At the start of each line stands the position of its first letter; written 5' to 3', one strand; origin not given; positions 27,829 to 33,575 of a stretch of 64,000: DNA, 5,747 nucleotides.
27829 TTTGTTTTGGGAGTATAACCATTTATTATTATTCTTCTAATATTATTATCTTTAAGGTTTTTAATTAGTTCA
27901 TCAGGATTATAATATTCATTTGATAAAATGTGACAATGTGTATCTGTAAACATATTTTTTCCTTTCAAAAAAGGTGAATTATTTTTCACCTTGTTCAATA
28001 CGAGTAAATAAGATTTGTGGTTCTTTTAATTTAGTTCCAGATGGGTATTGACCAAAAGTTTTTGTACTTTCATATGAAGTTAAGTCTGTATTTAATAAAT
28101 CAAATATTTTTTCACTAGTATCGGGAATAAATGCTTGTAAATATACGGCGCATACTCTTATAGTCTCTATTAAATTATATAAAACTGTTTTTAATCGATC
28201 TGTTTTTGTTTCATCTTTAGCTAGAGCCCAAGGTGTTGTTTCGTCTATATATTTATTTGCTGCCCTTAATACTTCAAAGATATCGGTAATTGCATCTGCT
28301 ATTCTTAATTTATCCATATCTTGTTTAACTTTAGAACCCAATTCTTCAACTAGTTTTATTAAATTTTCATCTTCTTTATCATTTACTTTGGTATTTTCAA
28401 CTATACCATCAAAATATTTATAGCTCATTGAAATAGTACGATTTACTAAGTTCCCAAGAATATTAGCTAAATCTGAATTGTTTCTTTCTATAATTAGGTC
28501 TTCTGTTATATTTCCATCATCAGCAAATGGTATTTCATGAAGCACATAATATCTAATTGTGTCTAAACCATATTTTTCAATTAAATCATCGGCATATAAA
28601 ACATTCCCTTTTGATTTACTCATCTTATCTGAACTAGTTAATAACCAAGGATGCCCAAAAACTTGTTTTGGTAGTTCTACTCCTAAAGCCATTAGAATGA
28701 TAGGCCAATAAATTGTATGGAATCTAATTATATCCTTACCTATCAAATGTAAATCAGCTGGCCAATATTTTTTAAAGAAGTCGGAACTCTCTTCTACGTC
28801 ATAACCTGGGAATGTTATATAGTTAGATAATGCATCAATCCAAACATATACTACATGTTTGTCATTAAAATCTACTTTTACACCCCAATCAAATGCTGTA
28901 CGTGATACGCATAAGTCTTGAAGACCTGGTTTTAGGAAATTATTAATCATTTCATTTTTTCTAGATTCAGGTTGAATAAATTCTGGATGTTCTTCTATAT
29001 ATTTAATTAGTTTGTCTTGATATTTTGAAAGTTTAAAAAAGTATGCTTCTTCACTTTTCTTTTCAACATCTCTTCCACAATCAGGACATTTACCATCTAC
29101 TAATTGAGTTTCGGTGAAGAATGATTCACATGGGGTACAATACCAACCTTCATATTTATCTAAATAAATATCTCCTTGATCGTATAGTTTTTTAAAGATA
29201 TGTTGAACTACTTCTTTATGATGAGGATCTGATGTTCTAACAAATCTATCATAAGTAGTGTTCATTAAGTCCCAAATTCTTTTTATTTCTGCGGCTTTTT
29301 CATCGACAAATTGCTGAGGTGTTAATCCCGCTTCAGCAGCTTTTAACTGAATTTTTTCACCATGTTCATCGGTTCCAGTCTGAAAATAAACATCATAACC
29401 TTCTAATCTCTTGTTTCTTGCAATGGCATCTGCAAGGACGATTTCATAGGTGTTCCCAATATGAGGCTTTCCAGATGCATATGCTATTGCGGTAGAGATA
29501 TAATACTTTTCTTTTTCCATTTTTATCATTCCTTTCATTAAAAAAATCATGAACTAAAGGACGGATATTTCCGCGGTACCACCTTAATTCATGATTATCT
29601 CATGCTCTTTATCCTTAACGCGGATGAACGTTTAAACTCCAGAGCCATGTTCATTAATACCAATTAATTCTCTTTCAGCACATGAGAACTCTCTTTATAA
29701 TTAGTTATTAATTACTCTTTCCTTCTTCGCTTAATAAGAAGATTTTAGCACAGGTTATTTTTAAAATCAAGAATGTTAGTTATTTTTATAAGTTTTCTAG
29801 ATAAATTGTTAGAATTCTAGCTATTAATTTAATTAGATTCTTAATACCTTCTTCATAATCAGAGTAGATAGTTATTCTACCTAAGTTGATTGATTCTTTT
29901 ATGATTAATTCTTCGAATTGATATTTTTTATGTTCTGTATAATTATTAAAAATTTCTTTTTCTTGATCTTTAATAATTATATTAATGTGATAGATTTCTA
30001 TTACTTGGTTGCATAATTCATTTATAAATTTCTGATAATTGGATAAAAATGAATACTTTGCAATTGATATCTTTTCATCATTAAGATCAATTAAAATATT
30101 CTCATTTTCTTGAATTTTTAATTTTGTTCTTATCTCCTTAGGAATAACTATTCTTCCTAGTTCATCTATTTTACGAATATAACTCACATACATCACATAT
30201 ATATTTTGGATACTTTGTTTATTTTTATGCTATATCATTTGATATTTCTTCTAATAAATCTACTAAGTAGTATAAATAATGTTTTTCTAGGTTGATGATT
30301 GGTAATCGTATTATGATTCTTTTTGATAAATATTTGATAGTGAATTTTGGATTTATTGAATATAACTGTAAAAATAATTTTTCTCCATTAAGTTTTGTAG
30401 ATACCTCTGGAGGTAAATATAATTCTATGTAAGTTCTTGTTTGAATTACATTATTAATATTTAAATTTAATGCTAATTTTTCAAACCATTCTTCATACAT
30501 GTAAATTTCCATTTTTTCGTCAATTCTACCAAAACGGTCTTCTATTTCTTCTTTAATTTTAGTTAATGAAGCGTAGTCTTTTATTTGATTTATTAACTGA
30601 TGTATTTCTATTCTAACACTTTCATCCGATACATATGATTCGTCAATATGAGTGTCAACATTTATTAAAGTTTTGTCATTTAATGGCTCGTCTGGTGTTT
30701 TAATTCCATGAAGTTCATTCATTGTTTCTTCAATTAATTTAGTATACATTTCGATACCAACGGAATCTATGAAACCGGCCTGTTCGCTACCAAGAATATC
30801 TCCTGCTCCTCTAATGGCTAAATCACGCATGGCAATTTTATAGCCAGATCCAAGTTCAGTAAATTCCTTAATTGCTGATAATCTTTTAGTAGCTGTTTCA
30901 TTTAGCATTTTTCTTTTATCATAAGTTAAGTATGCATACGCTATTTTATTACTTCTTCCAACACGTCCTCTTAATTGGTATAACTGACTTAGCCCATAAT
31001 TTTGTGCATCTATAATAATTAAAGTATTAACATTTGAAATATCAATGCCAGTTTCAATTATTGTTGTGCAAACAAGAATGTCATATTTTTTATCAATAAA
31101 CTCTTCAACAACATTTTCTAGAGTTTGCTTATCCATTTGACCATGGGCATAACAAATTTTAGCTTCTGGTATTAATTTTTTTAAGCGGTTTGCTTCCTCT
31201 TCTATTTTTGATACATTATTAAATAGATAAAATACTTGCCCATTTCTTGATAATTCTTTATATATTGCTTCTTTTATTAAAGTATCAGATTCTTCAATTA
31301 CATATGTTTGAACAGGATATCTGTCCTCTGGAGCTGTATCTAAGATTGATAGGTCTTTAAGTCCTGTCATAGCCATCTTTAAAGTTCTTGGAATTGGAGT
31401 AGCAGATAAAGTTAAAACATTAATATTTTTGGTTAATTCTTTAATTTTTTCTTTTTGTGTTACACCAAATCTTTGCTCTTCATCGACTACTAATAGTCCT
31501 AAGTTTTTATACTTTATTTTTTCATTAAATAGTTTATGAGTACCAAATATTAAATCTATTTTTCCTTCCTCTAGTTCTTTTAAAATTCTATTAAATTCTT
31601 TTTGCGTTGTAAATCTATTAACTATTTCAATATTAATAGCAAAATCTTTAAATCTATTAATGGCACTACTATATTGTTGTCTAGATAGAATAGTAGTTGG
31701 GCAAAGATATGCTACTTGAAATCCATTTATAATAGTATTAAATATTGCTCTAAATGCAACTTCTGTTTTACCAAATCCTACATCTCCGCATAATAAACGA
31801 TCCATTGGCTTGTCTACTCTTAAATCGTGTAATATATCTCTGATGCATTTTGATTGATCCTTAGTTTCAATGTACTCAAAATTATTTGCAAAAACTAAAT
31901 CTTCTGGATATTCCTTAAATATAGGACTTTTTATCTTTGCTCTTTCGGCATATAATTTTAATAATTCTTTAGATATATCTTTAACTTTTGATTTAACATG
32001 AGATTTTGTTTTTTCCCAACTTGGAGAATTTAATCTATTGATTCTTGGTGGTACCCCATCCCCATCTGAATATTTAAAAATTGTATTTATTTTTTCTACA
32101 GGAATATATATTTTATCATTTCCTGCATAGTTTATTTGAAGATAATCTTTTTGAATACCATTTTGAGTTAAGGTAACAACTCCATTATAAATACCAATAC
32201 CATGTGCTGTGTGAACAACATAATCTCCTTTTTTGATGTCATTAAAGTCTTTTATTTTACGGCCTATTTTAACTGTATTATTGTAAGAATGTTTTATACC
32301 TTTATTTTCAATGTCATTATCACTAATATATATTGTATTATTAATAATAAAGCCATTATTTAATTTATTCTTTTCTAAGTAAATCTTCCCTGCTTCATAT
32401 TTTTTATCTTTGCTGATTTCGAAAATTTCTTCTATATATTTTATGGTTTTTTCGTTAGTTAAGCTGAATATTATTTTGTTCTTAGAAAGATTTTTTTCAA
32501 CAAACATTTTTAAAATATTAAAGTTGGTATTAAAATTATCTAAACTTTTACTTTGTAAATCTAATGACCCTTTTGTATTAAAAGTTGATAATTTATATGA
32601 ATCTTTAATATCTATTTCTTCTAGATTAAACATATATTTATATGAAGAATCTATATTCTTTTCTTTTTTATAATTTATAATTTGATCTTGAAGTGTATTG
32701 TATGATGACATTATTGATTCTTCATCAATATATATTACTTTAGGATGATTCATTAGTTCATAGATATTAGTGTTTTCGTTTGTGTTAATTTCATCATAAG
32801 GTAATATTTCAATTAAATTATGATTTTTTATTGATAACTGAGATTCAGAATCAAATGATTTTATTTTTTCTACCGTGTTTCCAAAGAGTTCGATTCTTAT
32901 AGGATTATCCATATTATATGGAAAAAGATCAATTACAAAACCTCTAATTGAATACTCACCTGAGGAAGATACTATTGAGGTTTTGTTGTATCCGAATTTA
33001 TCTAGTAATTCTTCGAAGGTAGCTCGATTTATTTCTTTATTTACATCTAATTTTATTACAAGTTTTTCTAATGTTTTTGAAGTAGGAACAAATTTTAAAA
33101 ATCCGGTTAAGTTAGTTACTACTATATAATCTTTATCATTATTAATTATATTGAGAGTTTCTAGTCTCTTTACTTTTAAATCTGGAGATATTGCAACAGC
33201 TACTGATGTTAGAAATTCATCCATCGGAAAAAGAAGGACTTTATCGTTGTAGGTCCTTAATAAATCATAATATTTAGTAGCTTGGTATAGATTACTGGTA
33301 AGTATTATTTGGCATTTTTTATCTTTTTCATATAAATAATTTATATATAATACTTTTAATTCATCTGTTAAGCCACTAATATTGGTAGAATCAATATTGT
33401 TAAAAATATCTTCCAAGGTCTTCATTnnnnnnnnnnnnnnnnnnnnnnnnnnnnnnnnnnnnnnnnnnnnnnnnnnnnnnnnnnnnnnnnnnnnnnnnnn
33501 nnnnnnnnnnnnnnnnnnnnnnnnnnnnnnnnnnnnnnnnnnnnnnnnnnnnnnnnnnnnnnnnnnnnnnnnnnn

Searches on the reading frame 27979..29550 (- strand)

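Call 76: search_protein_families(library=pfam, proteins=[window:27979-29550:-], max_evalue=0.001)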
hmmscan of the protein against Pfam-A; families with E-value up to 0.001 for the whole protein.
window:27979-29550:- (523 aa): 6 families
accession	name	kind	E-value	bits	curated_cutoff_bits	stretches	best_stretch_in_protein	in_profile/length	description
PF09334.17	tRNA-synt_1g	-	1.1e-113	380.4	20.1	2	158-372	172-390/391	tRNA synthetases class I (M)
PF00133.28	tRNA-synt_1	-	1.4e-33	116.7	22.7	2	10-227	19-244/414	tRNA synthetases class I (I, L, M and V)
PF19303.5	Anticodon_3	-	5e-13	49.6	23.5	1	391-521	8-138/152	Anticodon binding domain of methionyl tRNA ligase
PF01406.26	tRNA-synt_1e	-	1.2e-11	45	27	2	13-131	9-124/301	tRNA synthetases class I (C) catalytic domain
PF01921.24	tRNA-synt_1f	-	3.2e-10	39.9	27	1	269-341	239-314/360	tRNA synthetases class I (K)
PF08264.19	Anticodon_1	-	4.8e-07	30.2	25.1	1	395-490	2-93/148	Anticodon-binding domain of tRNA ligase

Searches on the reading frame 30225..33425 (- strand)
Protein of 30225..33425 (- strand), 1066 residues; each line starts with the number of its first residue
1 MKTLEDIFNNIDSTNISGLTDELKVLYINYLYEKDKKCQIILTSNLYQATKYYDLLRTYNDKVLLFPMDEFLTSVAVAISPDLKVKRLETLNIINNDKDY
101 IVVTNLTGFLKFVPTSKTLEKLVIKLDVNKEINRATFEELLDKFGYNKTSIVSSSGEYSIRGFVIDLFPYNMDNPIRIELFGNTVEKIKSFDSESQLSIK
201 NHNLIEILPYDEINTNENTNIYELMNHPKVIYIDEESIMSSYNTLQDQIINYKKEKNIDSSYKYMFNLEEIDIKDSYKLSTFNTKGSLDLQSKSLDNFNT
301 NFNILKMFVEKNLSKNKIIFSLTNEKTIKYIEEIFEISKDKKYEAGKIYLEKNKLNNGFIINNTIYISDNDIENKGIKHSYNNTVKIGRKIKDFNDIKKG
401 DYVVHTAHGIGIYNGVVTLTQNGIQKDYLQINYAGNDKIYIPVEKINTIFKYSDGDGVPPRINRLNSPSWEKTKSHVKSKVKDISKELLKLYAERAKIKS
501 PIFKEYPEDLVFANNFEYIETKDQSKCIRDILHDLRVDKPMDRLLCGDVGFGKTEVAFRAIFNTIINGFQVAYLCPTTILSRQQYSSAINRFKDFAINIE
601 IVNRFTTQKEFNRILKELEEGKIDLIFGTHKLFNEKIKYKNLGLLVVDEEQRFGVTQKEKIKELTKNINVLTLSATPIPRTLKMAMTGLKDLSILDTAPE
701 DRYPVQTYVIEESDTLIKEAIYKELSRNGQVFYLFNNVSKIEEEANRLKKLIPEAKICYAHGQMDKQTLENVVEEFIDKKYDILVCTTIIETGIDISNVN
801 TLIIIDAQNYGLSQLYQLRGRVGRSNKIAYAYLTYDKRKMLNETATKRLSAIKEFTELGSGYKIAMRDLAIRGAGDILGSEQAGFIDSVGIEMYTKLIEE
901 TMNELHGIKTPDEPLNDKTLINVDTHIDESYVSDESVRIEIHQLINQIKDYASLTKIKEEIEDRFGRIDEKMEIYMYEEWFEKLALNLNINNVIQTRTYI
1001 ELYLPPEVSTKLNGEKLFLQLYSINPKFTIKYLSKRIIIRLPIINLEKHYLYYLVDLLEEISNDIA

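Call 10: search_protein_families(library=ncbifam, proteins=[window:30225-33425:-], max_evalue=0.00001)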
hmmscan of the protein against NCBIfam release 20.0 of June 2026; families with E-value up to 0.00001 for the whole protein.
window:30225-33425:- (1066 aa): 26 families (the best 25 are shown)
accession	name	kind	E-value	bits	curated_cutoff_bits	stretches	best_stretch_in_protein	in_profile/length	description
TIGR00580.2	mfd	equivalog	7.8e-281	934.5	800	2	252-992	160-905/907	transcription-repair coupling factor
NF007966.0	PRK10689.1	equivalog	4e-196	654.1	1329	2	345-976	420-1061/1148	transcription-repair coupling factor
NF008168.0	PRK10917.2-2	equivalog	3.4e-113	379.5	718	1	512-933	358-787/795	ATP-dependent DNA helicase RecG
NF008165.0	PRK10917.1-3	equivalog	4.5e-109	365.9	711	1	512-930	257-681/692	ATP-dependent DNA helicase RecG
TIGR00643.1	recG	equivalog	2.8e-107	360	659.4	1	515-887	231-609/629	ATP-dependent DNA helicase RecG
NF008170.0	PRK10917.2-4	equivalog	1.1e-94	318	975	1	510-890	389-775/826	ATP-dependent DNA helicase RecG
NF008164.0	PRK10917.1-2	equivalog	1.6e-86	291.1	785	1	515-885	272-645/704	ATP-dependent DNA helicase RecG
NF008163.0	PRK10917.1-1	equivalog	3.7e-85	286.6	796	1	512-887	261-644/692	ATP-dependent DNA helicase RecG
NF008166.0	PRK10917.1-4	equivalog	5.3e-79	266.1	864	1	514-884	271-654/705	ATP-dependent DNA helicase RecG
NF008167.0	PRK10917.2-1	equivalog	7.3e-69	232.7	995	2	513-714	278-493/744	ATP-dependent DNA helicase RecG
NF008169.0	PRK10917.2-3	equivalog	1.4e-61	208.9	555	1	484-884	195-581/610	ATP-dependent DNA helicase RecG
TIGR00631.1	uvrb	equivalog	3.2e-20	71.9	750.1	1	76-219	109-252/658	excinuclease ABC subunit UvrB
NF003673.1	PRK05298.1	equivalog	4.7e-20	71.5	743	1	77-219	110-252/653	excinuclease ABC subunit UvrB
TIGR00595.1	priA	equivalog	1.2e-15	57.1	230.35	1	544-682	1-134/509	replication restart helicase PriA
NF004069.0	PRK05580.2-1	equivalog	6.1e-15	54.7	767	1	539-682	125-263/612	primosomal protein N'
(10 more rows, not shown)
